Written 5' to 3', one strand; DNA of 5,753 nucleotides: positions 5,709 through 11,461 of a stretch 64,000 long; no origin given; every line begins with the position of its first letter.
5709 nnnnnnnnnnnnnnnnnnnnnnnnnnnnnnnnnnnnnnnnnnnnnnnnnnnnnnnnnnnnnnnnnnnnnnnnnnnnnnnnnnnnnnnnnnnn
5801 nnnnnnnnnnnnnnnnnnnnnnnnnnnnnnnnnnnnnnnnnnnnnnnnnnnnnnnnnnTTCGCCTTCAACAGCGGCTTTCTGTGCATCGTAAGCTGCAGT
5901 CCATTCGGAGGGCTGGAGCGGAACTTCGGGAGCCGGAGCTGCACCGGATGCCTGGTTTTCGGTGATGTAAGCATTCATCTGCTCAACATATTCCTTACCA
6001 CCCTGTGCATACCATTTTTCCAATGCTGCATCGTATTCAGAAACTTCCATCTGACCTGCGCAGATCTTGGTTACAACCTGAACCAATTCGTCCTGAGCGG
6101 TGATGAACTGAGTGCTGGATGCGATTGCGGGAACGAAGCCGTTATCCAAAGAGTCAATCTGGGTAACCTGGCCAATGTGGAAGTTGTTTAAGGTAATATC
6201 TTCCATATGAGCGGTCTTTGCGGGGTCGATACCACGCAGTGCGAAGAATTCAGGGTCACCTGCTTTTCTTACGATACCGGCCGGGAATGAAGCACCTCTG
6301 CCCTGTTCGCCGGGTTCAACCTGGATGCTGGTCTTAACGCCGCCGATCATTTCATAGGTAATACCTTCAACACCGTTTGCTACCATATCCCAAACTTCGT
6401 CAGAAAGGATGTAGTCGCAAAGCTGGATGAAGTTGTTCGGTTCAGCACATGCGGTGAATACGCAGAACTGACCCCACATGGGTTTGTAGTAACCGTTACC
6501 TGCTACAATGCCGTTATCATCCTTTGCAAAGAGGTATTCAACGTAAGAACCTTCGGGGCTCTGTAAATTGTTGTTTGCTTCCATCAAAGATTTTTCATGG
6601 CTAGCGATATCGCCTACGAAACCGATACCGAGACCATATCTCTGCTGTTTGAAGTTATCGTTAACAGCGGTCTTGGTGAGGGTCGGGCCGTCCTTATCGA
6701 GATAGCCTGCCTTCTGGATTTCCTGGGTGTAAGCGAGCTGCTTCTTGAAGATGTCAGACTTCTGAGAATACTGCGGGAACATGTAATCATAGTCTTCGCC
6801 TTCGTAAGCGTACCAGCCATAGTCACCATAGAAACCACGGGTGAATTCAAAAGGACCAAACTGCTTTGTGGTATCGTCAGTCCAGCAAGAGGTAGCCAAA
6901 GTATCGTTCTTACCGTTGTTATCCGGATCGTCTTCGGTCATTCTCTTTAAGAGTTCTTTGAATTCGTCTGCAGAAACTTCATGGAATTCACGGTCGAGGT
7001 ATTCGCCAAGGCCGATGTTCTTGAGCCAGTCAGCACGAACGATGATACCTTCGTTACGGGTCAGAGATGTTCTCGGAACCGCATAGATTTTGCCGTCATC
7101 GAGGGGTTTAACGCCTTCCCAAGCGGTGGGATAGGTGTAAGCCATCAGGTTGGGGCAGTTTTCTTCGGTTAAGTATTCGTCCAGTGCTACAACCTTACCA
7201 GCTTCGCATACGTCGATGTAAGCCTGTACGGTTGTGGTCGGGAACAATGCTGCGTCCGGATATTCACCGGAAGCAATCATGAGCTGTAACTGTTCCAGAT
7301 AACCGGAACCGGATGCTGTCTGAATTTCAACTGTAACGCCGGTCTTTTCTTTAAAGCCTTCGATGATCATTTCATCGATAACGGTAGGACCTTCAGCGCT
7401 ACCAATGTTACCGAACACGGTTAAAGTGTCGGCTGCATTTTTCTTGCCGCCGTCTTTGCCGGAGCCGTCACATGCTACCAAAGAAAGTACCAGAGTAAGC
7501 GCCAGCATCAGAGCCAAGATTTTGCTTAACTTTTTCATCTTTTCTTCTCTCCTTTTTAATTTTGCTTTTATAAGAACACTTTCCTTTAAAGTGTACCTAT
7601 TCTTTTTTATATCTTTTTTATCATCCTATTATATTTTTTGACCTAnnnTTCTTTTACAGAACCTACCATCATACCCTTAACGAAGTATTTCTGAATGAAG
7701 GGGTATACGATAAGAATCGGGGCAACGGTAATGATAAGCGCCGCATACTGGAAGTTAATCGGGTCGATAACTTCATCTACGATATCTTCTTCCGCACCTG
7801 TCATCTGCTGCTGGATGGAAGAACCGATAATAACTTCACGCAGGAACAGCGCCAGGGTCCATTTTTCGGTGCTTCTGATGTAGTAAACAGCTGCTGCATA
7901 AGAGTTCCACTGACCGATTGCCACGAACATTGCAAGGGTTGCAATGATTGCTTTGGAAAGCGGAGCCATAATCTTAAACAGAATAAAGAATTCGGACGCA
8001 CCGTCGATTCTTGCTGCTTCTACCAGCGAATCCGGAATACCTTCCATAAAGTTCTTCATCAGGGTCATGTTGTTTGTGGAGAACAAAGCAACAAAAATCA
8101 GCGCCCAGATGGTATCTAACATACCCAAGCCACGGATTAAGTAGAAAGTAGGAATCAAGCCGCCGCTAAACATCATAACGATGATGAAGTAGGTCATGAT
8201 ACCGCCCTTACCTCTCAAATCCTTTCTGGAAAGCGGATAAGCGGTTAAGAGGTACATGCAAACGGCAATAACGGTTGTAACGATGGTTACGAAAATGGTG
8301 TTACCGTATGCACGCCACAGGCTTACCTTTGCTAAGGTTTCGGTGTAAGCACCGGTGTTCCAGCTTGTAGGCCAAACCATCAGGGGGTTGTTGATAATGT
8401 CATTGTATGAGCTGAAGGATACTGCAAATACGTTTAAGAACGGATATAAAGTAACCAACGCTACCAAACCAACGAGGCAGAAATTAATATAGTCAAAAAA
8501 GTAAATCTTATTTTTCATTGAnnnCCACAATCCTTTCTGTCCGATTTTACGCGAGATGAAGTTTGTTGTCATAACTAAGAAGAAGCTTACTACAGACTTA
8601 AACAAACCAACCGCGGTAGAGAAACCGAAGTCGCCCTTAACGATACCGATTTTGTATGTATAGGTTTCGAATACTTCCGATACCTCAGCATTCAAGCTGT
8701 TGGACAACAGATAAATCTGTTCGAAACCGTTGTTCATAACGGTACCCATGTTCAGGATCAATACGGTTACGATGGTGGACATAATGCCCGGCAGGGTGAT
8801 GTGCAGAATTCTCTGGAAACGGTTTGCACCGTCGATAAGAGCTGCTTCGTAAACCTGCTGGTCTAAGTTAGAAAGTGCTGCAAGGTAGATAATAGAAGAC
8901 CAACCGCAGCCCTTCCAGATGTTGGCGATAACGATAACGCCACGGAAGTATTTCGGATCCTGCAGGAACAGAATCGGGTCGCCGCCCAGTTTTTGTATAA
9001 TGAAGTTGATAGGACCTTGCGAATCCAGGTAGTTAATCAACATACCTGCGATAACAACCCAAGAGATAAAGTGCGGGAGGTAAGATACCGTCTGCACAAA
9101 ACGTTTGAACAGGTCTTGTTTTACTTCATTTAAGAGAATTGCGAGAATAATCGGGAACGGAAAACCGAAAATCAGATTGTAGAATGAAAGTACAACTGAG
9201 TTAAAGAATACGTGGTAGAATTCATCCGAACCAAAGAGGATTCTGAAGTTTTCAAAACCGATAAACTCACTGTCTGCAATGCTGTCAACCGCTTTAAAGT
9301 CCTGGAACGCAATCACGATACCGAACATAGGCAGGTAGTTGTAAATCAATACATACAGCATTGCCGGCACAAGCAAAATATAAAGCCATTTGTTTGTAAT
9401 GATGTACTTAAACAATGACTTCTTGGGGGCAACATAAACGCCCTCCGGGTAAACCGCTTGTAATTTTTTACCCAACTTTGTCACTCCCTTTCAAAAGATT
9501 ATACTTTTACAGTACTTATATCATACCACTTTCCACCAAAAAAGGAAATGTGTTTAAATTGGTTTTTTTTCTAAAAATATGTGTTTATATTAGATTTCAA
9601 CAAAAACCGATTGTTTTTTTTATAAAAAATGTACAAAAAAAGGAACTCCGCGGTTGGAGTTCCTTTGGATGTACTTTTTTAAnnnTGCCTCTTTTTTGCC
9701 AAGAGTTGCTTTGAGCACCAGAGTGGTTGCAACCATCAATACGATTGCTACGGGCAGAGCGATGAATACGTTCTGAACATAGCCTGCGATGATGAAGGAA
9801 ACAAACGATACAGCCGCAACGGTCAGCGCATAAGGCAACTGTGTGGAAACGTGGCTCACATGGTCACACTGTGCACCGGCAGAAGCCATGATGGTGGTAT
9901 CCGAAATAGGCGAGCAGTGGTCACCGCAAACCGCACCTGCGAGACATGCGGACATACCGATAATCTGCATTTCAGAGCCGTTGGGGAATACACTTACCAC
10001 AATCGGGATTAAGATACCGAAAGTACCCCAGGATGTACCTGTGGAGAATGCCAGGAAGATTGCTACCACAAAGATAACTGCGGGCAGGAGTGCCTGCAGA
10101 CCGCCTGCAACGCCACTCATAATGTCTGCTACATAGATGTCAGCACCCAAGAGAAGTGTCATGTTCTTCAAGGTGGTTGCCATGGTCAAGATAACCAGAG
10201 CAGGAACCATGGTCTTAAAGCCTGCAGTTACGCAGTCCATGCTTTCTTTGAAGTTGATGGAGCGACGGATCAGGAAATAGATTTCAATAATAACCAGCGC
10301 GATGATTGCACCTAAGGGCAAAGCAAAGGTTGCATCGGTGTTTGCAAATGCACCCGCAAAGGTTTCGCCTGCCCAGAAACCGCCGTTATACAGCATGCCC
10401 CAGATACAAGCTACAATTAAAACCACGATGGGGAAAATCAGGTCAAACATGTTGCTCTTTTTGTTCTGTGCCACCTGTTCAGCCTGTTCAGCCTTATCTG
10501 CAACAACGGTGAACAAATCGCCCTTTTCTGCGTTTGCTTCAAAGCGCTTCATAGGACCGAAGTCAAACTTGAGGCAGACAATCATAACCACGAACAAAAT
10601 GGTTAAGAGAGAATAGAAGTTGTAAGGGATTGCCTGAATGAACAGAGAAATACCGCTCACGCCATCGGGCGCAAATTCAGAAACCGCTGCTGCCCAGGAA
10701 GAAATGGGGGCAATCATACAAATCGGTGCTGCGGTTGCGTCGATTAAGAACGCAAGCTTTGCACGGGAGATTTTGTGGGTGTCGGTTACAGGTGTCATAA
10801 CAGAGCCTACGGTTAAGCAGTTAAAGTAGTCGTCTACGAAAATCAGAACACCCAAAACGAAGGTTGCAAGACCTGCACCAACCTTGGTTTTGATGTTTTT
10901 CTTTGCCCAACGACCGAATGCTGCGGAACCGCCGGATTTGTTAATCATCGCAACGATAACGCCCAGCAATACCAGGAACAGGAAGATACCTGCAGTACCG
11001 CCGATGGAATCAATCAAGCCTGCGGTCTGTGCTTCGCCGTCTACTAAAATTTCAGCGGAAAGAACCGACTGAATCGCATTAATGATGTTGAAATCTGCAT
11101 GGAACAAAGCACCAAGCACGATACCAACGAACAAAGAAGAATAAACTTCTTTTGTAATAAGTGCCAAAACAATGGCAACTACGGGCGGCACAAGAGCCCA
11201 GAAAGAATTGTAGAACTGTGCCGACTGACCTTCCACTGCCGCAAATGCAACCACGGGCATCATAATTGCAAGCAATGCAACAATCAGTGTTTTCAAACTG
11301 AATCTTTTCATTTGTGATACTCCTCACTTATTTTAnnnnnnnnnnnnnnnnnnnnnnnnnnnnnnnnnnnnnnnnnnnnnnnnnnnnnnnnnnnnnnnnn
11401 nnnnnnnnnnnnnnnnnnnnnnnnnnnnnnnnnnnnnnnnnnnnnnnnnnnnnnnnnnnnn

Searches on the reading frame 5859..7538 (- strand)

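Call 19: search_protein_families(library=pfam, proteins=[window:5859-7538:-], max_evalue=0.001)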
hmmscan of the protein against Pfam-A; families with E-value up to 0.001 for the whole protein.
window:5859-7538:- (560 aa): 2 families
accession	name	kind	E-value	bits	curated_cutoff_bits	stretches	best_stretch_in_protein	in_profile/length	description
PF01547.30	SBP_bac_1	-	6.8e-12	46.4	26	1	54-317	10-246/307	Bacterial extracellular solute-binding protein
PF13416.11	SBP_bac_8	-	3.1e-09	37.5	27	1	59-369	3-234/279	Bacterial extracellular solute-binding protein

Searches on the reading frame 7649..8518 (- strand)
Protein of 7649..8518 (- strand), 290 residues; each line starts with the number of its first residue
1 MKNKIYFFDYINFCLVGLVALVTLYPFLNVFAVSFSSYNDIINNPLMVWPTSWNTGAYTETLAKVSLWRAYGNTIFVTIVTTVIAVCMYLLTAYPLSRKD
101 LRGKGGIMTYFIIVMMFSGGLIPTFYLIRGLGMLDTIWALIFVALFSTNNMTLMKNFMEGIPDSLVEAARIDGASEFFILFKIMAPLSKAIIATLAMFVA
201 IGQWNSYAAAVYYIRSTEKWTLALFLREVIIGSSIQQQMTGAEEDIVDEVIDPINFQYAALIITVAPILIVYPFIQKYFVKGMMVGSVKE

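Call 19: search_protein_families(library=pfam, proteins=[window:7649-8518:-], max_evalue=0.001)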
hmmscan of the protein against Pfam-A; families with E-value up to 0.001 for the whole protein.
window:7649-8518:- (290 aa): 1 family
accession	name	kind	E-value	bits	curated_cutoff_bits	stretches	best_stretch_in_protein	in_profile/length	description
PF00528.27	BPD_transp_1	-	1.4e-12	48.2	26.4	1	111-283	37-182/184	Binding-protein-dependent transport system inner membrane component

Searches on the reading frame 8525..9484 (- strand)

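Call 19: search_protein_families(library=pfam, proteins=[window:8525-9484:-], max_evalue=0.001)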
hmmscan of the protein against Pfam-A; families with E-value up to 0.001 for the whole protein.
window:8525-9484:- (320 aa): 1 family
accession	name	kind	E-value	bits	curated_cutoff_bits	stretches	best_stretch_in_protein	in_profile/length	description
PF00528.27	BPD_transp_1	-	2.8e-21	76.5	26.4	1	107-314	1-182/184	Binding-protein-dependent transport system inner membrane component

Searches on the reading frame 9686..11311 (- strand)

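Call 9: search_protein_families(library=pfam, proteins=[window:9686-11311:-], max_evalue=0.001)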
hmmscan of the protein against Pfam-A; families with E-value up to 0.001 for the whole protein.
window:9686-11311:- (542 aa): 1 family
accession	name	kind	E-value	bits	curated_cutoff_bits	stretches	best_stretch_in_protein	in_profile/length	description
PF03553.21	Na_H_antiporter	-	2.2e-51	175.4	23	1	202-510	10-302/303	Na+/H+ antiporter family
